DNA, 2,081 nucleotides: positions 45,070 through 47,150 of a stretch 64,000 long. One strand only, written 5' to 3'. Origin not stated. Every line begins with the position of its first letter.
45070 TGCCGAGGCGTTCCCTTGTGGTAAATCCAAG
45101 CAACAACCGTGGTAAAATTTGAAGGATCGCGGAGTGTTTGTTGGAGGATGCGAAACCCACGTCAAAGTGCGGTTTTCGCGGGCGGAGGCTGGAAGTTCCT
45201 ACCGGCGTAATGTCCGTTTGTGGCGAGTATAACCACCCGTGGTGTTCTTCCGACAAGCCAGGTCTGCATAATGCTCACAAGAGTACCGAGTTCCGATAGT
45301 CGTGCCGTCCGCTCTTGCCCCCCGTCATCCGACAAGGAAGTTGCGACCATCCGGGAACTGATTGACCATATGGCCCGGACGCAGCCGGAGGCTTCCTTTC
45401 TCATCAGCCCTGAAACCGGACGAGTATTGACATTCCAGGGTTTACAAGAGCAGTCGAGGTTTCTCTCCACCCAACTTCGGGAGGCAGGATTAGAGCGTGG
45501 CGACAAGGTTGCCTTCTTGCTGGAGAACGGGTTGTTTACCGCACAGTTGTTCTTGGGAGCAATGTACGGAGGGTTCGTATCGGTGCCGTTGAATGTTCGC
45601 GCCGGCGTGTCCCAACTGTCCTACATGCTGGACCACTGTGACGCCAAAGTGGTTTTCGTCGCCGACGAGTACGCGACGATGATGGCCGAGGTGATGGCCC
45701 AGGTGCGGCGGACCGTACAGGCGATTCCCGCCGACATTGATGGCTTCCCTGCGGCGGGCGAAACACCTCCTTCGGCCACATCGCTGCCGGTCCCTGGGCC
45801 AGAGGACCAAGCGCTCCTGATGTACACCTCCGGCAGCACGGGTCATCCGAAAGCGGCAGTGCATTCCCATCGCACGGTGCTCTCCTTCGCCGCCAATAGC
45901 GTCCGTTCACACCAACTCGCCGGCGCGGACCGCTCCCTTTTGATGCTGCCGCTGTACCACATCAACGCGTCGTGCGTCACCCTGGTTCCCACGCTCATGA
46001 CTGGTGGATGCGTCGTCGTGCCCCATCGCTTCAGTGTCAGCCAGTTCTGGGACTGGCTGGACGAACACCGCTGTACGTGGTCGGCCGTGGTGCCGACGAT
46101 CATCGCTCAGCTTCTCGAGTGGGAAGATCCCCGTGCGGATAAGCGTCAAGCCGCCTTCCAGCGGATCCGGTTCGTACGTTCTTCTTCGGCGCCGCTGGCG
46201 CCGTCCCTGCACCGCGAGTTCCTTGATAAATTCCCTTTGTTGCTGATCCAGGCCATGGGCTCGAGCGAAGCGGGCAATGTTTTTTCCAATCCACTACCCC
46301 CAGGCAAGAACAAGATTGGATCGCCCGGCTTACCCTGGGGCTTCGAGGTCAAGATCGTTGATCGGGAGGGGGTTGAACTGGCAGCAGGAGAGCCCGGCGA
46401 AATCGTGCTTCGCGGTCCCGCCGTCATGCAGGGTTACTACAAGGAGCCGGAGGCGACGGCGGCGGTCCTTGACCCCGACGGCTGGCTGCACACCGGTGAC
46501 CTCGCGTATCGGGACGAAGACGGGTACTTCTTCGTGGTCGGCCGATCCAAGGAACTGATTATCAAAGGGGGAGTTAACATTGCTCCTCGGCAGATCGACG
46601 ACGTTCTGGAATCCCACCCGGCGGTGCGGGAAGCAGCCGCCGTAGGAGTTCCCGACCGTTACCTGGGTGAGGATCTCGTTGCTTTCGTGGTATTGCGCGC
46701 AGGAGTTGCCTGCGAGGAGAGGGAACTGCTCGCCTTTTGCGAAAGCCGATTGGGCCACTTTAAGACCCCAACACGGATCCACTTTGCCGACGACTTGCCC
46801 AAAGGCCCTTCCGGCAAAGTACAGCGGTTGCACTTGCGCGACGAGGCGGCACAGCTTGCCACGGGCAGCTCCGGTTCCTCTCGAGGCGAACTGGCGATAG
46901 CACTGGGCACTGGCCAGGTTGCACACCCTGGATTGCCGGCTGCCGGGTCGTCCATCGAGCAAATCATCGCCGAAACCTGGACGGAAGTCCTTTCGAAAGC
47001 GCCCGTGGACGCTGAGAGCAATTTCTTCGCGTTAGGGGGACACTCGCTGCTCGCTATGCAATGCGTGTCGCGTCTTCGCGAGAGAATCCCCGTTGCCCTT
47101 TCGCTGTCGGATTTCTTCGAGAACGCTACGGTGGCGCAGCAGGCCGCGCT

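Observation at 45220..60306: Orphan hybrid NRPS-PKS assembly line: CAL-CP-C-A(MT)-CP / KS-AT-KR-CP / KS-AT-CP-TE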

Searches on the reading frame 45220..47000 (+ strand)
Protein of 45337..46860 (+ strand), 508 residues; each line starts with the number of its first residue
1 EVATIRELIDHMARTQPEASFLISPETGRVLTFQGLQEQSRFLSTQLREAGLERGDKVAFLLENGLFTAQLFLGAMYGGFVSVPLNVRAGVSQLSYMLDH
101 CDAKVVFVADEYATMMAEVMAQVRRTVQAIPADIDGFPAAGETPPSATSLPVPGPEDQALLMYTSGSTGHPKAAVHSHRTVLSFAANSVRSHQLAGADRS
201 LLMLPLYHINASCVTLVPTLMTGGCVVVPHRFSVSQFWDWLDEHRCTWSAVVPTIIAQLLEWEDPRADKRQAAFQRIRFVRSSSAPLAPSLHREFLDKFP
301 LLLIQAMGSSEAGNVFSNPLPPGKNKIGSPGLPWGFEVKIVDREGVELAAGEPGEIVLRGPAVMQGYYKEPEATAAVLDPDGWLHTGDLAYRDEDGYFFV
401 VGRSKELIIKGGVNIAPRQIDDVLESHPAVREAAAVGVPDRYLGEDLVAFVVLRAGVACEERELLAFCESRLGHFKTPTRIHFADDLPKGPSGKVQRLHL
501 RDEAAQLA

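Call 9: search_solved_structures(query=window:45220-47000:+, max_evalue=1e-10, show_alignments=0)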
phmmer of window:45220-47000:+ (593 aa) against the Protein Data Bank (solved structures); distinct sequences matched with E-value up to 1e-10: 210 (the best 60 are shown).
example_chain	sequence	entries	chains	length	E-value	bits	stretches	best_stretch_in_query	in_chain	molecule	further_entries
5ie0_A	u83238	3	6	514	2.1e-78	267.5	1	44-537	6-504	Oxalate--CoA ligase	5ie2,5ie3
6qjz_A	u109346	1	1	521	2e-75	257.7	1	43-537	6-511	oxalyl CoA-synthetase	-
8wev_A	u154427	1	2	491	1.1e-71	245.3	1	52-539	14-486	Feruloyl-CoA Synthetase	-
8weu_A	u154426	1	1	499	1.1e-71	245.2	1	52-540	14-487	Fatty-acyl-CoA synthase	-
8aff_A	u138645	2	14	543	9.8e-71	242.2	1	195-544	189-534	Oxalate--CoA ligase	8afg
4gxq_A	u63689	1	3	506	5.2e-65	223.3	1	66-541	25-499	Malonyl CoA synthetase, Benzoate-CoA ligase Chimeric protein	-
4gxr_A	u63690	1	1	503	1.1e-64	222.2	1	66-541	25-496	Malonyl CoA synthetase, Benzoate-CoA ligase Chimeric protein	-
4fuq_A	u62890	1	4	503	2e-64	221.3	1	66-541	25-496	Malonyl CoA synthetase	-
3r44_A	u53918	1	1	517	3.5e-64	220.5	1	39-543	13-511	fatty acyl CoA synthetase FADD13 (FATTY-ACYL-CoA SYNTHETASE)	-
4fut_A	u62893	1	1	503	1.4e-63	218.6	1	66-541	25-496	Malonyl CoA synthetase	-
3a9u_A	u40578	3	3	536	3.2e-61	210.8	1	59-544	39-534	4-coumarate--CoA ligase | 4-coumarate:CoA ligase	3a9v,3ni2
5bsm_A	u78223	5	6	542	1.4e-58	202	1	61-543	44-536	4-coumarate--CoA ligase 2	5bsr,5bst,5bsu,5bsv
5u95_A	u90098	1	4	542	1.4e-58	202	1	61-543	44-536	4-coumarate--CoA ligase 2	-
5bsw_A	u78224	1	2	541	7.4e-58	199.7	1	61-543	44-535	4-coumarate--CoA ligase 2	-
3tsy_A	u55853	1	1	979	7.2e-54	186.5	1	60-549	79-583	Fusion Protein 4-coumarate--CoA ligase 1, Resveratrol synthase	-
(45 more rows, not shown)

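Call 30: search_protein_families(library=ncbifam, proteins=[window:45337-46860:+], max_evalue=0.001)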
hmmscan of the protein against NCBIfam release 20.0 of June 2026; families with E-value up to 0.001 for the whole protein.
window:45337-46860:+ (508 aa): 108 families (the best 25 are shown)
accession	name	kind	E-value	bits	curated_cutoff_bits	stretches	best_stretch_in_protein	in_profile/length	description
NF004837.0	PRK06187.1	subfamily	2.9e-121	405.3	476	1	3-506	8-524/531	long-chain-fatty-acid--CoA ligase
NF004511.1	PRK05852.1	equivalog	3.3e-94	316.3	650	1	5-503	1-503/505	FadD7 family fatty acid--CoA ligase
NF005702.0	PRK07514.1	subfamily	1.4e-90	304.1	558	1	15-506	12-502/506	malonyl-CoA synthase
NF006182.0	PRK08316.1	subfamily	1.5e-89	300.9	663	1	3-506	11-519/523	fatty acyl-CoA synthetase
NF005307.0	PRK06839.1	equivalog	1e-85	288.3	748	1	6-501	5-490/496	o-succinylbenzoate--CoA ligase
NF004808.0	PRK06155.1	equivalog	3.8e-84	282.9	722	1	4-504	22-522/542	ATP-dependent acyl-CoA ligase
NF005714.0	PRK07529.1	subfamily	1.8e-83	281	632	2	152-505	214-577/640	acyl-CoA synthetase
NF009233.0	PRK12583.1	subfamily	4.5e-83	279.5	832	2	157-506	202-552/558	fatty acid CoA ligase family protein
NF006572.0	PRK09088.1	equivalog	4.7e-79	266.3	696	1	10-505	8-488/491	acyl-CoA synthetase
NF005801.1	PRK07656.1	equivalog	1e-78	265.2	657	1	4-501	2-500/500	FadD3 family acyl-CoA ligase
NF005947.1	PRK08008.1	equivalog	1.3e-78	264.8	651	1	4-500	8-517/518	crotonobetaine/carnitine-CoA ligase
NF052269.1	Staph_lig_FadD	equivalog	1.6e-78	264.3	650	1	9-502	6-491/499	long-chain-fatty-acid--CoA ligase FadD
NF052580.1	Str24CoAsynCasG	equivalog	4.4e-76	256.3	750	1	6-499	44-545/548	steroid-24-oyl-CoA synthetase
NF002966.0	PRK03640.1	equivalog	8e-76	255.6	556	1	12-504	11-480/483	o-succinylbenzoate--CoA ligase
NF006181.0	PRK08314.1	subfamily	1.3e-75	254.8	705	2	154-505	202-555/563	long-chain-fatty-acid--CoA ligase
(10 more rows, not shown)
